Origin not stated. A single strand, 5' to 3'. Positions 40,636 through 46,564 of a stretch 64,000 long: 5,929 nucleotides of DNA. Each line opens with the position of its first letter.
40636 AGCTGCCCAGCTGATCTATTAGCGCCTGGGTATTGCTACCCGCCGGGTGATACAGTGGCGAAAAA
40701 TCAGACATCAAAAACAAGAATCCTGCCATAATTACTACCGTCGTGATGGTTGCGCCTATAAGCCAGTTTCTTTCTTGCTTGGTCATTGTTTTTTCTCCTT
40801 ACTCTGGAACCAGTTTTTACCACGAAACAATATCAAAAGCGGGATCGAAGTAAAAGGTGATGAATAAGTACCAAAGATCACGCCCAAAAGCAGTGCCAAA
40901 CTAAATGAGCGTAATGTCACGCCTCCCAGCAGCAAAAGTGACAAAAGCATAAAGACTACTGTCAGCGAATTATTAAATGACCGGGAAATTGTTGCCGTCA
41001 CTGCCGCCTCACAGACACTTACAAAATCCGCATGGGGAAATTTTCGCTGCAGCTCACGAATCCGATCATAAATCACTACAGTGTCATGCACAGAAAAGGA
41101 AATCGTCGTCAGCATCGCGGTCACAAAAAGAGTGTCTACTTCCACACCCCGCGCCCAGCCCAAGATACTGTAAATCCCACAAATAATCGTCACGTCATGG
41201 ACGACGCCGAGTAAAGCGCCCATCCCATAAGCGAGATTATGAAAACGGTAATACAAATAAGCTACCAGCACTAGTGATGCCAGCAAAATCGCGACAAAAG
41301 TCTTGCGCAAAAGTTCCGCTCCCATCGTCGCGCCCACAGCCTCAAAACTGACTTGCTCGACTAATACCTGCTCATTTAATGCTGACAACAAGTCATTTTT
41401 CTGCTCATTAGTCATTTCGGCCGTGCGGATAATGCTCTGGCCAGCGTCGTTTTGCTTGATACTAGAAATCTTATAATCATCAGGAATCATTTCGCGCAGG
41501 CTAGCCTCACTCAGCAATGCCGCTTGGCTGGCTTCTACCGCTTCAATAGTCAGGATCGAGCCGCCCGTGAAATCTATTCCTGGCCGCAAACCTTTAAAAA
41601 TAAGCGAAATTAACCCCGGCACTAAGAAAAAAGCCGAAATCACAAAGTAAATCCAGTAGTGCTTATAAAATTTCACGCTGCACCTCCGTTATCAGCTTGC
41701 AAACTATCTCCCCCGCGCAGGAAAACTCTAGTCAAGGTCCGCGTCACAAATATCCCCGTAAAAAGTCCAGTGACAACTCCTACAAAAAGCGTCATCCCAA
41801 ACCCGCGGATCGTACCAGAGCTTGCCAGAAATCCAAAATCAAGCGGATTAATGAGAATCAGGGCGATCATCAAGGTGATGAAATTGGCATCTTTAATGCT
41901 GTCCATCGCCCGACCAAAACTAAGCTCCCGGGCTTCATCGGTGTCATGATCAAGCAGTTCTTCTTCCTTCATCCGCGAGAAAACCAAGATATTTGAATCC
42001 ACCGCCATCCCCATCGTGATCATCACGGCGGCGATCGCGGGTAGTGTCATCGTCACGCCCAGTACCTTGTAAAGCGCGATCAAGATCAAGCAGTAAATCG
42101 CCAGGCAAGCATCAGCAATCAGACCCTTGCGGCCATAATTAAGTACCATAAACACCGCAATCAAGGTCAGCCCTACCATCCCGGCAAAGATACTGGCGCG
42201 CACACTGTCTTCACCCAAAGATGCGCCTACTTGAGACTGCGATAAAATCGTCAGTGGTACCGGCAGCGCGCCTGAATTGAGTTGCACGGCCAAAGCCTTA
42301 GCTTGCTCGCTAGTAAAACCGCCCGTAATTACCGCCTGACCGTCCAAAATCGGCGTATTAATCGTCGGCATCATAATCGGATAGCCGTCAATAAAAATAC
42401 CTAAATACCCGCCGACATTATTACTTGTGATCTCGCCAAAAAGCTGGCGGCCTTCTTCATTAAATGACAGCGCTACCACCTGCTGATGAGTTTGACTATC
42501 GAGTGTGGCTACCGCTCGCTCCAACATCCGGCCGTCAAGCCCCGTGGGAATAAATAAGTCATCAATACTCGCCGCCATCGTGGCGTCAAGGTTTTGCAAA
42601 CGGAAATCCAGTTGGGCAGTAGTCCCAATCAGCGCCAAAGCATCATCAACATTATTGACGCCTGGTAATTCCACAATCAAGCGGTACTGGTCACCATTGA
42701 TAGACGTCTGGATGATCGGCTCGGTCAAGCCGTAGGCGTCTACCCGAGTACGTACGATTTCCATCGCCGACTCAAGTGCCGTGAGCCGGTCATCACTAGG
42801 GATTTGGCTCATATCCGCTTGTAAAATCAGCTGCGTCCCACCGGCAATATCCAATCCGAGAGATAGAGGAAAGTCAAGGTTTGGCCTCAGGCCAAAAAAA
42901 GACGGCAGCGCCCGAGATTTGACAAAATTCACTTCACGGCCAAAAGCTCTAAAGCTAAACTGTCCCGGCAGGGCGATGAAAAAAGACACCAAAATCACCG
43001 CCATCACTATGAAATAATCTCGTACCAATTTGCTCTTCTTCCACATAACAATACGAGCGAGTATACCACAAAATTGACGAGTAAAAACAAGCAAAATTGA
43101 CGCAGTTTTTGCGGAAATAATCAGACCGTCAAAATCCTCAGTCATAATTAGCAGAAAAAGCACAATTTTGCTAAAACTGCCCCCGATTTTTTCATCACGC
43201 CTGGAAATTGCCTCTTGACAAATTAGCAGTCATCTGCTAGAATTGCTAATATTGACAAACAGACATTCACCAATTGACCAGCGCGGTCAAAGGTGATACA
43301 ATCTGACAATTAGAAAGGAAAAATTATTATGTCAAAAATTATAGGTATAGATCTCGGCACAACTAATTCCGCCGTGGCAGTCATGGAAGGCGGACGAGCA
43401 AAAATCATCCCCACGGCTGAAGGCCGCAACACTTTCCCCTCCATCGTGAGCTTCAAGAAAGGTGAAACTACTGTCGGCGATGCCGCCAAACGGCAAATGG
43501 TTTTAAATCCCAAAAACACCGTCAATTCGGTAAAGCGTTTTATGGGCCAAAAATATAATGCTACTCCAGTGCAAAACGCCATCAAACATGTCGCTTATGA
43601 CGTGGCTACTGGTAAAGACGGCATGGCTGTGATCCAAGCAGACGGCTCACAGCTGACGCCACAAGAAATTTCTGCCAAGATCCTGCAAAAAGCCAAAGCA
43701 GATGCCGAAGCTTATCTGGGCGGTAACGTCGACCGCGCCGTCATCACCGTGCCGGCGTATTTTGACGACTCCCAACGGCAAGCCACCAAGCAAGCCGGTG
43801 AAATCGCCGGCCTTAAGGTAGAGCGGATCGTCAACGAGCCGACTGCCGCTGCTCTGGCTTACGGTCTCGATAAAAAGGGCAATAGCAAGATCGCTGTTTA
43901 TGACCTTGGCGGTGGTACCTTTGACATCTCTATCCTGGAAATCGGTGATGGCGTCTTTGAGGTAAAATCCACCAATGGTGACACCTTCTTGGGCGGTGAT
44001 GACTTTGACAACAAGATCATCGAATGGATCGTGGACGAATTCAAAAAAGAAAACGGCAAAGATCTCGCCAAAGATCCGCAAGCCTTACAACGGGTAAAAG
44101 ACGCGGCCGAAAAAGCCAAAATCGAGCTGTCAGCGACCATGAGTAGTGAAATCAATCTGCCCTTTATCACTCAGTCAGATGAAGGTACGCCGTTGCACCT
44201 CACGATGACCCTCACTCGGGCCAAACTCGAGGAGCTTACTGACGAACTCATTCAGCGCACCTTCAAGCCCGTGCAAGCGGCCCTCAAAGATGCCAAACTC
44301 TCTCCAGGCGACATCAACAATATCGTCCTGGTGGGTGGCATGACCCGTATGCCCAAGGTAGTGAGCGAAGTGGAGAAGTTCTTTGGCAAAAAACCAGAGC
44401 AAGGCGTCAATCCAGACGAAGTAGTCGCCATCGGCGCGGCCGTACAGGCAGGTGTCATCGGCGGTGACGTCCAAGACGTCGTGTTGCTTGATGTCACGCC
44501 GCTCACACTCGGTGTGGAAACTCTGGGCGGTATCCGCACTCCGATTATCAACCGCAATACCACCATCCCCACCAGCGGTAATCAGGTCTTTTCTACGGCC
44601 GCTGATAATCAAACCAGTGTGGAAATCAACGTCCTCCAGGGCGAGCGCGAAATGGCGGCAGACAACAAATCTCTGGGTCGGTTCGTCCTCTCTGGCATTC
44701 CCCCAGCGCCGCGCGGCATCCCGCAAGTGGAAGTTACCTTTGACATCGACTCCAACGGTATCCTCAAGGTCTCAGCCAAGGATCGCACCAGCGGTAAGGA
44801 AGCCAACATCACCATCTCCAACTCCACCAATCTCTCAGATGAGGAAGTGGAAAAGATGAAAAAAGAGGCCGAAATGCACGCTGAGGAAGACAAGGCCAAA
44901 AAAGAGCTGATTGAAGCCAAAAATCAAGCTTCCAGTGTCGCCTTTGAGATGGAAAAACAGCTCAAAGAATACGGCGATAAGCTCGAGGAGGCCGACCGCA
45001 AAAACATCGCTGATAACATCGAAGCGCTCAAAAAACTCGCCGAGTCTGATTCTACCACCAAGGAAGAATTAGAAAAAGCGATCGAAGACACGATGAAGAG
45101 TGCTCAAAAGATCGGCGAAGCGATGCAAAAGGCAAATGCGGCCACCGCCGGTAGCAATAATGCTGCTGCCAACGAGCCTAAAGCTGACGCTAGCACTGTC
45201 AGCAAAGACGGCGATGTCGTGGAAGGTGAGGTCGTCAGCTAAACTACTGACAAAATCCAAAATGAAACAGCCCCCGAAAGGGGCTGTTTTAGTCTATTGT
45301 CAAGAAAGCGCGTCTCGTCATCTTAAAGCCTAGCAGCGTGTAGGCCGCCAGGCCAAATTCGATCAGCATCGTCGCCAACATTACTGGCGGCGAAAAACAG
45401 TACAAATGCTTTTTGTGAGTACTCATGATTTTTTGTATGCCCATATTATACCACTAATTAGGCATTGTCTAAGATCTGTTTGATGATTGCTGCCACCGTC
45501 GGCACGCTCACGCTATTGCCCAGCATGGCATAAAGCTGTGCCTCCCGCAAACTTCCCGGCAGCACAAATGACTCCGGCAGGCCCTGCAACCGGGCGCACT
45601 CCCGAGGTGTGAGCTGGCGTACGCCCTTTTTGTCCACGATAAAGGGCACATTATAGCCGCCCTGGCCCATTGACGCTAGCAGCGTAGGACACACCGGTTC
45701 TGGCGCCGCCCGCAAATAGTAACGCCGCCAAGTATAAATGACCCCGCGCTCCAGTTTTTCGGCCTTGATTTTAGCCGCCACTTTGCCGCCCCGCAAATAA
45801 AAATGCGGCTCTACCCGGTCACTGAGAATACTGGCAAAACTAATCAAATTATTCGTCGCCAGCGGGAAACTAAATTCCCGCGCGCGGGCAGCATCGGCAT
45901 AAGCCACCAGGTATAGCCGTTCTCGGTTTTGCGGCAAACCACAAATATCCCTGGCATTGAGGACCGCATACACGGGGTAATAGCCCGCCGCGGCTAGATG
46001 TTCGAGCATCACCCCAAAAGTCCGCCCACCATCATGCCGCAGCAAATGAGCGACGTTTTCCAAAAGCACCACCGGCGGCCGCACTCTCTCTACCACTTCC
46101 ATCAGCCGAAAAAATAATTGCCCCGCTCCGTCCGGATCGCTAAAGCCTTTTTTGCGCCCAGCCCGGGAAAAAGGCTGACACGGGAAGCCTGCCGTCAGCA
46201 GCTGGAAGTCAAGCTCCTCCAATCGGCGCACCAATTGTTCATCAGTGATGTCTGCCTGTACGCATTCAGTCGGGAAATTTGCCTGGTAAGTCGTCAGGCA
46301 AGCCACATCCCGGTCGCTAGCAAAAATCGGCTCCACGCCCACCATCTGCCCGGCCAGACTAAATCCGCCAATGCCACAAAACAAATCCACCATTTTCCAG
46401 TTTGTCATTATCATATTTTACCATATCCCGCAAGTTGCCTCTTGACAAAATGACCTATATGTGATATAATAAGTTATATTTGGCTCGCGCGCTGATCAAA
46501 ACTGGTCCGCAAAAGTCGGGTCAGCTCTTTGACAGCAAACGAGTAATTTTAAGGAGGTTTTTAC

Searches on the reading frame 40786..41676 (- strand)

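Call 80: search_protein_families(library=pfam, proteins=[window:40786-41676:-], max_evalue=0.00001)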
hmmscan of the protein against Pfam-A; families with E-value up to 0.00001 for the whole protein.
window:40786-41676:- (297 aa): 2 families
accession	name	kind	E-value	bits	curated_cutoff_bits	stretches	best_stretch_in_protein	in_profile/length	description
PF02355.23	SecD_SecF_C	-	5.4e-45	153.6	20.5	1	106-285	13-187/189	Protein export membrane protein SecD/SecF, C-terminal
PF07549.19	Sec_GG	-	3.4e-08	33.2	20.3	1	23-46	1-24/28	SecD/SecF GG Motif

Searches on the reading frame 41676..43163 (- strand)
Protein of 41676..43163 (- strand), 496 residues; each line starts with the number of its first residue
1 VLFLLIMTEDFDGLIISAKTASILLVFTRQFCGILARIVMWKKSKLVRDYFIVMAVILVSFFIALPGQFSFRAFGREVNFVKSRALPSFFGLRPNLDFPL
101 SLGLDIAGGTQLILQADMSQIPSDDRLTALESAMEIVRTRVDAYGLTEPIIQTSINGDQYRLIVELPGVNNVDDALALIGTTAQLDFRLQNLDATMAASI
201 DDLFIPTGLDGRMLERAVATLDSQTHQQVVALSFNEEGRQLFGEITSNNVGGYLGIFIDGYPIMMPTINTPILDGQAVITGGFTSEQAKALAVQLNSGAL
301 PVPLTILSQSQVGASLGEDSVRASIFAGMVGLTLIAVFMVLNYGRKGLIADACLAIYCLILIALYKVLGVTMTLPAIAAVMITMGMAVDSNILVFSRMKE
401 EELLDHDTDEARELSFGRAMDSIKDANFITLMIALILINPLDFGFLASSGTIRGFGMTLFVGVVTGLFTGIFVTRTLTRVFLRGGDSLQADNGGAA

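Call 80: search_protein_families(library=pfam, proteins=[window:41676-43163:-], max_evalue=0.00001)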
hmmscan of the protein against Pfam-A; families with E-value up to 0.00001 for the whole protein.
window:41676-43163:- (496 aa): 3 families
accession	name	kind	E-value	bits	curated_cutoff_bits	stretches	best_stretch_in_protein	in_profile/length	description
PF22599.2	SecDF_P1_head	-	4.4e-25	88.2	27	1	209-302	21-114/114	SecDF, P1 head subdomain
PF21760.3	SecD_1st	-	9.9e-18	63.8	27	1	131-190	2-58/60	Protein translocase subunit SecDF, P1 domain, N-terminal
PF02355.23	SecD_SecF_C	-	6.3e-15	55.5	20.5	1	305-479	14-184/189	Protein export membrane protein SecD/SecF, C-terminal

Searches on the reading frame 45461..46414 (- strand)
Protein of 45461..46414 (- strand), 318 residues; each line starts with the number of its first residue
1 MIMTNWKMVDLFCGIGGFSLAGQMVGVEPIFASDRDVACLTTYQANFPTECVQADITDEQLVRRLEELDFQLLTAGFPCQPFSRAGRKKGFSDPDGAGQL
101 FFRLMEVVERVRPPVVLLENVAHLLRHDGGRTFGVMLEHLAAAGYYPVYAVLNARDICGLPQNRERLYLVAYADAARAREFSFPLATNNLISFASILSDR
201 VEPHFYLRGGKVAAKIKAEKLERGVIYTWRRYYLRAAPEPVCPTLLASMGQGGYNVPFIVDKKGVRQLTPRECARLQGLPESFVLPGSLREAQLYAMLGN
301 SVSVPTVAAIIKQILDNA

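Call 80: search_protein_families(library=pfam, proteins=[window:45461-46414:-], max_evalue=0.00001)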
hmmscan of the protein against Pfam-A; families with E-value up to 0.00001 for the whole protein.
window:45461-46414:- (318 aa): 1 family
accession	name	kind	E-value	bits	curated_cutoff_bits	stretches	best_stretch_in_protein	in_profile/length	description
PF00145.23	DNA_methylase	-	6.7e-68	229.9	22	1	7-315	2-323/324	C-5 cytosine-specific DNA methylase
